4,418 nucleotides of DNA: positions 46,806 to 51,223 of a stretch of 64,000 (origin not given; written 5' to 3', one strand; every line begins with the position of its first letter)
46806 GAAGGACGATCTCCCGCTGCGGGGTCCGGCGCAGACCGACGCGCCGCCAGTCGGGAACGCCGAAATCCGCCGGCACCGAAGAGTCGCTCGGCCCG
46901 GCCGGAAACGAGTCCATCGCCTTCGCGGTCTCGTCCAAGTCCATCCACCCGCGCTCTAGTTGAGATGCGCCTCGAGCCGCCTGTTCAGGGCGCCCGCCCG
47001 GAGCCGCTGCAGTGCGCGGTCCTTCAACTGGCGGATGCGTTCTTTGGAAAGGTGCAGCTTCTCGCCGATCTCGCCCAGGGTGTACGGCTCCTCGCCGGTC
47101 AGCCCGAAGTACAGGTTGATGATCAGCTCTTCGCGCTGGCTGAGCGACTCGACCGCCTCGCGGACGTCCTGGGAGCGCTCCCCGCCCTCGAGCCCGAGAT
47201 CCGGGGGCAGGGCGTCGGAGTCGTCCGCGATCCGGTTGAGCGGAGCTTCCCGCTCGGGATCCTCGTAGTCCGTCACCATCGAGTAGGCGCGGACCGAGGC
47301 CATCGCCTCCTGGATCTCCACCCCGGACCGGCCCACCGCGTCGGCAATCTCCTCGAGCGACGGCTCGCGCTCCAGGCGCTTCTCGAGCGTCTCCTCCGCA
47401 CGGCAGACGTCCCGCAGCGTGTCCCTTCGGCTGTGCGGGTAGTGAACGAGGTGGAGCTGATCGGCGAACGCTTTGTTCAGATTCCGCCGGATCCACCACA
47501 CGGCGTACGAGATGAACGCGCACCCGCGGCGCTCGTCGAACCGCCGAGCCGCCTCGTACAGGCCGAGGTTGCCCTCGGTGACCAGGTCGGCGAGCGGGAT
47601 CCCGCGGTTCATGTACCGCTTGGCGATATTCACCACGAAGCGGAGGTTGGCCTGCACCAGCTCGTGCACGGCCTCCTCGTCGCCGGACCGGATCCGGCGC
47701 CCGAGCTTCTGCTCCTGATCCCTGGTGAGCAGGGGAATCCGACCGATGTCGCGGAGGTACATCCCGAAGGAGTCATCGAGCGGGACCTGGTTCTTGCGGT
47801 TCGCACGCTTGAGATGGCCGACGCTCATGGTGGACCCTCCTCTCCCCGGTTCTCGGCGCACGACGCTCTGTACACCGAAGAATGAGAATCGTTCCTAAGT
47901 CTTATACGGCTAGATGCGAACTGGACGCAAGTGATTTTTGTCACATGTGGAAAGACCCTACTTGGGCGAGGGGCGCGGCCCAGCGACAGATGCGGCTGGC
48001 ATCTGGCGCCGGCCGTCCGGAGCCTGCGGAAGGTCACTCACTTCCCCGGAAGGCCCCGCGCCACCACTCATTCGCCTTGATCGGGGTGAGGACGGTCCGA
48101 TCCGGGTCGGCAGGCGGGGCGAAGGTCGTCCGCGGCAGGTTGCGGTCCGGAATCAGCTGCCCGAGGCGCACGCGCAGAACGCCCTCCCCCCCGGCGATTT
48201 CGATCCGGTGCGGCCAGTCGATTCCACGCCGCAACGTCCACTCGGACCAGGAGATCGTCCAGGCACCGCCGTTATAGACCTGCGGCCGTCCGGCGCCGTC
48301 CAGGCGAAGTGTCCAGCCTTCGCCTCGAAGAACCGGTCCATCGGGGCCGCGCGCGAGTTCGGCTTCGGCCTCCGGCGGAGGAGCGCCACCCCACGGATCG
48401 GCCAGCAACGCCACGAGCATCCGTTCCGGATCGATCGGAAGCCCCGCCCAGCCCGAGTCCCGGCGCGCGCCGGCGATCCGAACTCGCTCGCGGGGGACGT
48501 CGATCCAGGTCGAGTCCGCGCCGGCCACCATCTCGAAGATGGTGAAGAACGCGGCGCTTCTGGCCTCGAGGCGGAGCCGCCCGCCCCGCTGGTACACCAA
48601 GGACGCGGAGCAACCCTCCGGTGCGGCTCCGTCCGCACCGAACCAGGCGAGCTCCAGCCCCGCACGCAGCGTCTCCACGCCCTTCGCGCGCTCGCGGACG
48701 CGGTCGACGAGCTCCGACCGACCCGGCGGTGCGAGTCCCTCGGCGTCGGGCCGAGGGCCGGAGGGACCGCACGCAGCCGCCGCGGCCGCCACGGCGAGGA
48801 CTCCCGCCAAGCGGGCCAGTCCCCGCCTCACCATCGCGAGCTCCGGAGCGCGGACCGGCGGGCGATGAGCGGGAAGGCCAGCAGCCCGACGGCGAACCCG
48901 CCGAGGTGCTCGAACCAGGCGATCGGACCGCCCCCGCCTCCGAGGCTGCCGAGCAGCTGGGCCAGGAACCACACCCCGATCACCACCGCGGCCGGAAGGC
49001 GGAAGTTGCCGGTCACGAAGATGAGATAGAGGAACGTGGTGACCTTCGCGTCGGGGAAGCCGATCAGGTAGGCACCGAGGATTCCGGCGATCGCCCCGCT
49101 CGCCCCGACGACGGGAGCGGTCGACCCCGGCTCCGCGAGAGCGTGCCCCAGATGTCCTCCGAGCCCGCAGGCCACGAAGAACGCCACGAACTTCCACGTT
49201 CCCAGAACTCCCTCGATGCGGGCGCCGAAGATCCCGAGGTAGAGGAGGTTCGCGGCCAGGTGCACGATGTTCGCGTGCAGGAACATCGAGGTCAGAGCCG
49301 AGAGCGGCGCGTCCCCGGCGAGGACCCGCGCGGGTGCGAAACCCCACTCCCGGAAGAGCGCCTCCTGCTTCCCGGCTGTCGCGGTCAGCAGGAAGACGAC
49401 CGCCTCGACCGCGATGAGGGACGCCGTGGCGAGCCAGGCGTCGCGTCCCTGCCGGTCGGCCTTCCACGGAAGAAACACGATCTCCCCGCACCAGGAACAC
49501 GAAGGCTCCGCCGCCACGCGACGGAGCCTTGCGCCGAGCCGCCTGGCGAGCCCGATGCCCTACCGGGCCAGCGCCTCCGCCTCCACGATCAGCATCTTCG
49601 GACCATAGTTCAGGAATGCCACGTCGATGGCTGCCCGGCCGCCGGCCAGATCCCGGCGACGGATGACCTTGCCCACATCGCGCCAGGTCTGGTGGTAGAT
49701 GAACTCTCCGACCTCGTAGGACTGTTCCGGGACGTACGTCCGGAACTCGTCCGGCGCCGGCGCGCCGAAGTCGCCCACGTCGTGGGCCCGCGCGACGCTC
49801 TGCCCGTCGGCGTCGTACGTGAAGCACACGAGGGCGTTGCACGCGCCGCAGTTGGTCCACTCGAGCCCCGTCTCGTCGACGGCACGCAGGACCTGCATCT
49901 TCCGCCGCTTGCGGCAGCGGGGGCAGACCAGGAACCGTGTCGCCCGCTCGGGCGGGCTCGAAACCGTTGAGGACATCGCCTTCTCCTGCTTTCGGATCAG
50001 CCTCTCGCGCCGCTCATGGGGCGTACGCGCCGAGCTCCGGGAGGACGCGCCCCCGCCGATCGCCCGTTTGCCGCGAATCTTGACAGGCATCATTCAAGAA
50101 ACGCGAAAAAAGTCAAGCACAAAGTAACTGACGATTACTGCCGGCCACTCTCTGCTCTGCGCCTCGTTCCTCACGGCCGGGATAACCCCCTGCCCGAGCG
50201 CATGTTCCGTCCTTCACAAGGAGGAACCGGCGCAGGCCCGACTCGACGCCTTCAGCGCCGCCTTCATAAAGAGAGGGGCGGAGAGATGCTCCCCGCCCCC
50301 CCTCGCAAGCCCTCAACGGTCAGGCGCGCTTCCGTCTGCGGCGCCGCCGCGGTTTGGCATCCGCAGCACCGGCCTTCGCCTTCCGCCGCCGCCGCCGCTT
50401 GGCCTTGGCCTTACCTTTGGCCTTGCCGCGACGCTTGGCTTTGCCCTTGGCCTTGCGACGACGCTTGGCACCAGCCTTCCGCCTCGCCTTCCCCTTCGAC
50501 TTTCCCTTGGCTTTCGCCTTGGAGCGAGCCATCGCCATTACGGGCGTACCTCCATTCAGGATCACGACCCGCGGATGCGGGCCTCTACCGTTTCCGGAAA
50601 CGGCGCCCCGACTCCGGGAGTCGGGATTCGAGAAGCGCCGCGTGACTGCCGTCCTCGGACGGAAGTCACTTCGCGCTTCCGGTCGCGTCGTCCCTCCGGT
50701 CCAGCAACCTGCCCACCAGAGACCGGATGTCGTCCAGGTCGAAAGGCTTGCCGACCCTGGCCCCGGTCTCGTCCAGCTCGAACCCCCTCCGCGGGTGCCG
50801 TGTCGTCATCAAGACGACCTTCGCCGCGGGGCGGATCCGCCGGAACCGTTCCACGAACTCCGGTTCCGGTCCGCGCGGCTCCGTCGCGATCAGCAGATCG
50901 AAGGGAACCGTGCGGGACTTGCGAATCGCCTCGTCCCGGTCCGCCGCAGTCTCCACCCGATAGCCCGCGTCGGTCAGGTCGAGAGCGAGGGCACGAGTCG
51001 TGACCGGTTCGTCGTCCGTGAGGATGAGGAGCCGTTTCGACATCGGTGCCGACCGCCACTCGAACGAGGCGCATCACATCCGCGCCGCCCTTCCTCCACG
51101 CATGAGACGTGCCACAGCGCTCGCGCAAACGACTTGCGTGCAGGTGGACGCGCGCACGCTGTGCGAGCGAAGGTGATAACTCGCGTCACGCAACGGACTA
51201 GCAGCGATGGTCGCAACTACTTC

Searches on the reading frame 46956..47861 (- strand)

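Call 20: search_protein_families(library=pfam, proteins=[window:46956-47861:-], max_evalue=0.001)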
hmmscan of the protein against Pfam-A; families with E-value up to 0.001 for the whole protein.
window:46956-47861:- (301 aa): 4 families
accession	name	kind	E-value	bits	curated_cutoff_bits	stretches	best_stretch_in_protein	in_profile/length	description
PF04542.20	Sigma70_r2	-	8e-18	64.4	24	1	68-133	1-66/71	Sigma-70 region 2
PF04545.22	Sigma70_r4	-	1.3e-16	60.3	24.1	1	237-289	2-50/50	Sigma-70, region 4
PF00140.25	Sigma70_r1_2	-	7.6e-15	55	22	1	30-63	1-34/34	Sigma-70 factor, region 1.2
PF04539.22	Sigma70_r3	-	1.5e-08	35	25.3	1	148-219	2-74/78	Sigma-70 region 3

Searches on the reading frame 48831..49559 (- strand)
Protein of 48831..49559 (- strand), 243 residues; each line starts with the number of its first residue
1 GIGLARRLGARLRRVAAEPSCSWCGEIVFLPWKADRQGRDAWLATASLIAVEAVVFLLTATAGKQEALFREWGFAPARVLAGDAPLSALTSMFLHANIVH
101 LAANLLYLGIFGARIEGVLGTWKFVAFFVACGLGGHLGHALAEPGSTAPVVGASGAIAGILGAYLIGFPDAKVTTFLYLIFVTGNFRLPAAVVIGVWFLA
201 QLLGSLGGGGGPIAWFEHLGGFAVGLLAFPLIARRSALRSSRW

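Call 70: search_protein_families(library=pfam, proteins=[window:48831-49559:-], max_evalue=0.0001)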
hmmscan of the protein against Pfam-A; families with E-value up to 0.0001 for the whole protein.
window:48831-49559:- (243 aa): 1 family
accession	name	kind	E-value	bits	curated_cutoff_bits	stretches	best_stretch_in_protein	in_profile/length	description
PF01694.28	Rhomboid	-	6.9e-27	94.8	22.6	1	88-233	7-141/143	Rhomboid domain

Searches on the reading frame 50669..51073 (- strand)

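Call 70: search_protein_families(library=pfam, proteins=[window:50669-51073:-], max_evalue=0.0001)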
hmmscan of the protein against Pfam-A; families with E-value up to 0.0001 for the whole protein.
window:50669-51073:- (135 aa): 1 family
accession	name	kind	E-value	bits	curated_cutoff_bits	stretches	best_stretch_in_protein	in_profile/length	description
PF00072.30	Response_reg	-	1.3e-05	25.7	30.2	1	17-118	2-108/111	Response regulator receiver domain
